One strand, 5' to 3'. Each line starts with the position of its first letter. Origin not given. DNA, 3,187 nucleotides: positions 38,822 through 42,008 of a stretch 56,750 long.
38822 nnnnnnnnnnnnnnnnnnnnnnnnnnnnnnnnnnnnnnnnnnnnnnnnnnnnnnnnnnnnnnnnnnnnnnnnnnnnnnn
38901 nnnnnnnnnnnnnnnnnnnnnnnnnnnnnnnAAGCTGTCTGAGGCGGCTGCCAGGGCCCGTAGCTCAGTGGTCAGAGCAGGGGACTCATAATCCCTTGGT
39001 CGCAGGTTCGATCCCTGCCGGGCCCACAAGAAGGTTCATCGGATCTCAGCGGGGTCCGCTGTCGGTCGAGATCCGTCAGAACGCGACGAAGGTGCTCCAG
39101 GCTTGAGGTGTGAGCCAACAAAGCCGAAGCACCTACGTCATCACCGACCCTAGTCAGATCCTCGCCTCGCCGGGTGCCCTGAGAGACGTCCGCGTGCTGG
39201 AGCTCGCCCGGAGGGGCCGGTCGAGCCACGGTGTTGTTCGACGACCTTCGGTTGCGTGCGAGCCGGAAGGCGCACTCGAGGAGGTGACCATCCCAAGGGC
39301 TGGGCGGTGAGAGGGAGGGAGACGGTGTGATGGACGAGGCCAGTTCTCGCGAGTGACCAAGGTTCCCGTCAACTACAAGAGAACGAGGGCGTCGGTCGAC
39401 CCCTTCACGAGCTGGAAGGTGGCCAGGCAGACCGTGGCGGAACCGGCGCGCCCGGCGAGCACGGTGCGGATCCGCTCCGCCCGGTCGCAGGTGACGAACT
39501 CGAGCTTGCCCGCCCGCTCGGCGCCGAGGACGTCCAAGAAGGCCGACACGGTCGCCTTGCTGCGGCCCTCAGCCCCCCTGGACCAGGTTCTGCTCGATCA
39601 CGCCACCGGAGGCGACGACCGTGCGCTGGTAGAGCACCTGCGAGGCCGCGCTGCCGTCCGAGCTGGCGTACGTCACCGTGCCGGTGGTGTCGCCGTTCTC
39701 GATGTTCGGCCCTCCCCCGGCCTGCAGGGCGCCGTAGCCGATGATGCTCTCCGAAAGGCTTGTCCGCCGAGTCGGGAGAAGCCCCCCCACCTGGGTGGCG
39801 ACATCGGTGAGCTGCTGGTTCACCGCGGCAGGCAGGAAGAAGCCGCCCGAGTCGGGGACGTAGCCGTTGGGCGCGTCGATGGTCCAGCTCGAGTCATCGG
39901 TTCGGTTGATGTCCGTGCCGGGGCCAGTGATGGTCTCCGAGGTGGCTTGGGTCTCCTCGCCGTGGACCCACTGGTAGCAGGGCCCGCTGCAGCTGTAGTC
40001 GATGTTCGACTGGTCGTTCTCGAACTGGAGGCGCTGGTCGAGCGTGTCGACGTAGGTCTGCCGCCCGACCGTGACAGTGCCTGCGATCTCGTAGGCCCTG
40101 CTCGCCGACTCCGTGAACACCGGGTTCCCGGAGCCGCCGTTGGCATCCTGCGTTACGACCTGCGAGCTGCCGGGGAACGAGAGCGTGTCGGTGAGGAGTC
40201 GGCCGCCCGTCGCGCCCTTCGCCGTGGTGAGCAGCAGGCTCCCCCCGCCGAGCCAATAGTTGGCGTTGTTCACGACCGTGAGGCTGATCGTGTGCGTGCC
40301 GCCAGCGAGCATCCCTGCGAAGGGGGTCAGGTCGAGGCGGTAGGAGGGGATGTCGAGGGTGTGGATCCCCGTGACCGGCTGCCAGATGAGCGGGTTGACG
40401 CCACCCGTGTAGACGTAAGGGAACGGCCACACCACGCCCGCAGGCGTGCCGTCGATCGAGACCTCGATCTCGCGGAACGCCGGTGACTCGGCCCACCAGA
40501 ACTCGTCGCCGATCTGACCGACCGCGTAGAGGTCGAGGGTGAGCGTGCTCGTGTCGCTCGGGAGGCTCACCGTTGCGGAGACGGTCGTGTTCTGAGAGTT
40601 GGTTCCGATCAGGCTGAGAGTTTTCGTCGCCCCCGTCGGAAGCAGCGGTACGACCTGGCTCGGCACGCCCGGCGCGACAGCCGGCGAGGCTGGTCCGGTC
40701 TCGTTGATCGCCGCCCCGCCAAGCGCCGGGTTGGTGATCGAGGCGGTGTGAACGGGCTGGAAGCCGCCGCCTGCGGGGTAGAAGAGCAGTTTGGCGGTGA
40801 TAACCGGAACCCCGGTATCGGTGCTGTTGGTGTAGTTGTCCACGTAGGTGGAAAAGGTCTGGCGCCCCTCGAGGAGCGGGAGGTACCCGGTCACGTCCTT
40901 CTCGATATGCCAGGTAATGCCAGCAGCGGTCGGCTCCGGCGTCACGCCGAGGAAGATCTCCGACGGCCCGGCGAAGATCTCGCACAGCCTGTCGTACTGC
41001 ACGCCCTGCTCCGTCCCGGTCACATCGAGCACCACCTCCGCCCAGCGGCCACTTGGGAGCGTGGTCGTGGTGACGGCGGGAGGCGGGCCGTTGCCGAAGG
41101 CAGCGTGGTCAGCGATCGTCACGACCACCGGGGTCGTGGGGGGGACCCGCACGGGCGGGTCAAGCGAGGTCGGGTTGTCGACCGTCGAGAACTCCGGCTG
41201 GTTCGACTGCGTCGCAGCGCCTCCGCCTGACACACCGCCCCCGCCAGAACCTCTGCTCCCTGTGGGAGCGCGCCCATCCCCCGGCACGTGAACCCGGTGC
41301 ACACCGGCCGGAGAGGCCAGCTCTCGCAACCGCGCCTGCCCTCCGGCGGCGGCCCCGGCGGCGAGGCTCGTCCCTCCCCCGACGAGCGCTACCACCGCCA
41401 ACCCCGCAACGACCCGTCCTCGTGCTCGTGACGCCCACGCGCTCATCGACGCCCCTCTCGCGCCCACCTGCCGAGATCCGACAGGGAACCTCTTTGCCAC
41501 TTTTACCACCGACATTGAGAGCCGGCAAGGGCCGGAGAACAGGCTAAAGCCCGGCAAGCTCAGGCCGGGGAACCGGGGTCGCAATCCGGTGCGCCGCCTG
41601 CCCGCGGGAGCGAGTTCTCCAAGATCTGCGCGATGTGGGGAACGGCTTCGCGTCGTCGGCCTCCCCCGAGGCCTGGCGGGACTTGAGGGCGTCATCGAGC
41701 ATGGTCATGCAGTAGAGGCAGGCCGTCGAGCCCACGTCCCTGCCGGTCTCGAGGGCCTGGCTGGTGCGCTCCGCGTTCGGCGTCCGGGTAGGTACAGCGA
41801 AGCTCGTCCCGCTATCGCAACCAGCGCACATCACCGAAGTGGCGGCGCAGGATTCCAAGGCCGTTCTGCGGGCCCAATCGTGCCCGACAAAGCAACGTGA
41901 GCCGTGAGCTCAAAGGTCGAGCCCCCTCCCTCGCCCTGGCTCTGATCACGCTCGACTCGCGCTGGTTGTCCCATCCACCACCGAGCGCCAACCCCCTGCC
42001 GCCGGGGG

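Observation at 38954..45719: Decayed genomic island at tRNA-Met bounded by a 32-nt imperfect direct repeat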

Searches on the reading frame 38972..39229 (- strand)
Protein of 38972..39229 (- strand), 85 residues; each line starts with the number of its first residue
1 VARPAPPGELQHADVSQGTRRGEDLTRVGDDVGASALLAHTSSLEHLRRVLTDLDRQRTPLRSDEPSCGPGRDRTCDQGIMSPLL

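Call 9: search_protein_families(library=pfam, proteins=[window:38972-39229:-], max_evalue=0.01)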
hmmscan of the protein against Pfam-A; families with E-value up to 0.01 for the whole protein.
window:38972-39229:- (85 aa): 0 families

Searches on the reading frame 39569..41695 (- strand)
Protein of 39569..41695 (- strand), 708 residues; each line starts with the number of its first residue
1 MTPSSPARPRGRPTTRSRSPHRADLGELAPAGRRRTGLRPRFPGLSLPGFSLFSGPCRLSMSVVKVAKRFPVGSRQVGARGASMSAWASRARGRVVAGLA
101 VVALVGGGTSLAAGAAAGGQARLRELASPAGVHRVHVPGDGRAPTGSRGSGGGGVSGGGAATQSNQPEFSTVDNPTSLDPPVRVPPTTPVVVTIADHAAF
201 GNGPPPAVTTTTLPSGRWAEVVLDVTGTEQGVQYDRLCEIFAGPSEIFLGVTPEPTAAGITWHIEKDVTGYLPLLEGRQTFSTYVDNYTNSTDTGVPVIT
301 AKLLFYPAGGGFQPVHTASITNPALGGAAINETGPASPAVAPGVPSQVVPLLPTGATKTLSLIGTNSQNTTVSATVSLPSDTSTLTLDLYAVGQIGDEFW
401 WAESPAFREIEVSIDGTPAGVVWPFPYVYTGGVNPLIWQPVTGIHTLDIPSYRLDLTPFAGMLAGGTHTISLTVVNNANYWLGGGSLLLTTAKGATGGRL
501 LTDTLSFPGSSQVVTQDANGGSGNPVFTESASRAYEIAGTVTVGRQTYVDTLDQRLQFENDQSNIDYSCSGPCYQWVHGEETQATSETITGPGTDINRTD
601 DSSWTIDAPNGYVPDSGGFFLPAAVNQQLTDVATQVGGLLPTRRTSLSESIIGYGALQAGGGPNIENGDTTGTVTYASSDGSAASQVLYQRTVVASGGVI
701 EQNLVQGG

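Call 9: search_protein_families(library=pfam, proteins=[window:39569-41695:-], max_evalue=0.01)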
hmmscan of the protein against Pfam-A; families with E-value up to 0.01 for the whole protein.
window:39569-41695:- (708 aa): 1 family
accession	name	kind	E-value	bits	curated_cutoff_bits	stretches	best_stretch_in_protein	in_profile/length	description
PF12222.14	PNGaseA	-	1.4e-54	185.6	25.3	1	193-477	16-291/336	Peptide N-acetyl-beta-D-glucosaminyl asparaginase amidase A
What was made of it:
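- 39569..41233 (-): Secreted PNGase A-like protein (554 aa as annotated in the public MAGs). PF12222, E 1.4e-54 (call 9).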

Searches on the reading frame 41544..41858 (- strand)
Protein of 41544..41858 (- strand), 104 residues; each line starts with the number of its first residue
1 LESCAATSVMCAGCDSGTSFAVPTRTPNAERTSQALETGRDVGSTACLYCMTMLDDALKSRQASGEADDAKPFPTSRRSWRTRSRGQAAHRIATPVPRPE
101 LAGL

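Call 9: search_protein_families(library=pfam, proteins=[window:41544-41858:-], max_evalue=0.01)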
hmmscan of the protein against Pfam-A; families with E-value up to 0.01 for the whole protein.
window:41544-41858:- (104 aa): 0 families

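Call 51: search_protein_families(library=ncbifam, max_evalue=0.01, proteins=[window:41544-41858:-])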
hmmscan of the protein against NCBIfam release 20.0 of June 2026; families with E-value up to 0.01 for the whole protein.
window:41544-41858:- (104 aa): 0 families

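Call 79: search_dna_similar(query=window:41547-41858:-, collection=plasmids, mode=protein, max_evalue=1, max_rows=10)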
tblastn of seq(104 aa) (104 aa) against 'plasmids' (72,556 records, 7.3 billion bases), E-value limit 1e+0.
Records with a match: 17; places in all: 17; records where one place covers at least 80% of the query: 0.
Best place of each record, by identity: <60% 17.
By first word of the organism name: Streptomyces 10; Bacillus 2; Niallia 1; Paenibacillus 1; Nonomuraea 1; Priestia 1; Embleya 1.
By predicted mobility (MOB-suite, as given by PLSDB): non-mobilizable 15; mobilizable 2.
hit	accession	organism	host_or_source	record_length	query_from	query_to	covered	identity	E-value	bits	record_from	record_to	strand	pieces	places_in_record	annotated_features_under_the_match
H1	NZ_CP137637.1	Niallia sp. XMNu-256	-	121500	10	68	57%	34.4%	6e-4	44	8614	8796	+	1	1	(Fe-S)-binding protein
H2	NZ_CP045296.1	Paenibacillus cellulositrophicus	cell culture,Thai soil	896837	8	62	53%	36.8%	8e-4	44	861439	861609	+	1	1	(Fe-S)-binding protein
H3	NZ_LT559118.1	Nonomuraea gerenzanensis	-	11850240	28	69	40%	47.6%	4e-4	44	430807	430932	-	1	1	none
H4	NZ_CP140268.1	Priestia megaterium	Single cell,ginseng rhizosphere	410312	10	62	51%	36.4%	9e-3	41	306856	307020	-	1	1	(Fe-S)-binding protein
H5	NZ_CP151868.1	Bacillus thuringiensis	tobacco,mixed culture,leaves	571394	10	62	51%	34.5%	1e-1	37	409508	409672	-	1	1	(Fe-S)-binding protein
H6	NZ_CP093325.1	Bacillus sp. N5-665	whole organism,peat soil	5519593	10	62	51%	34.5%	1e-1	37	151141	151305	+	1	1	none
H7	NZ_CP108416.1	Streptomyces sp. NBC_01298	-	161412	28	69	40%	38.1%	3e-2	39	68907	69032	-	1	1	(Fe-S)-binding protein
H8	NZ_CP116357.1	Streptomyces xanthophaeus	whole organism,soil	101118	28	69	40%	38.1%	3e-2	39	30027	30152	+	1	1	(Fe-S)-binding protein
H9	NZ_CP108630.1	Streptomyces xanthophaeus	-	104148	28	69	40%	38.1%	3e-2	39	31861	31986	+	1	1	(Fe-S)-binding protein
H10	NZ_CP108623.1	Streptomyces xanthophaeus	-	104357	28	69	40%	38.1%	3e-2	39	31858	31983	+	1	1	(Fe-S)-binding protein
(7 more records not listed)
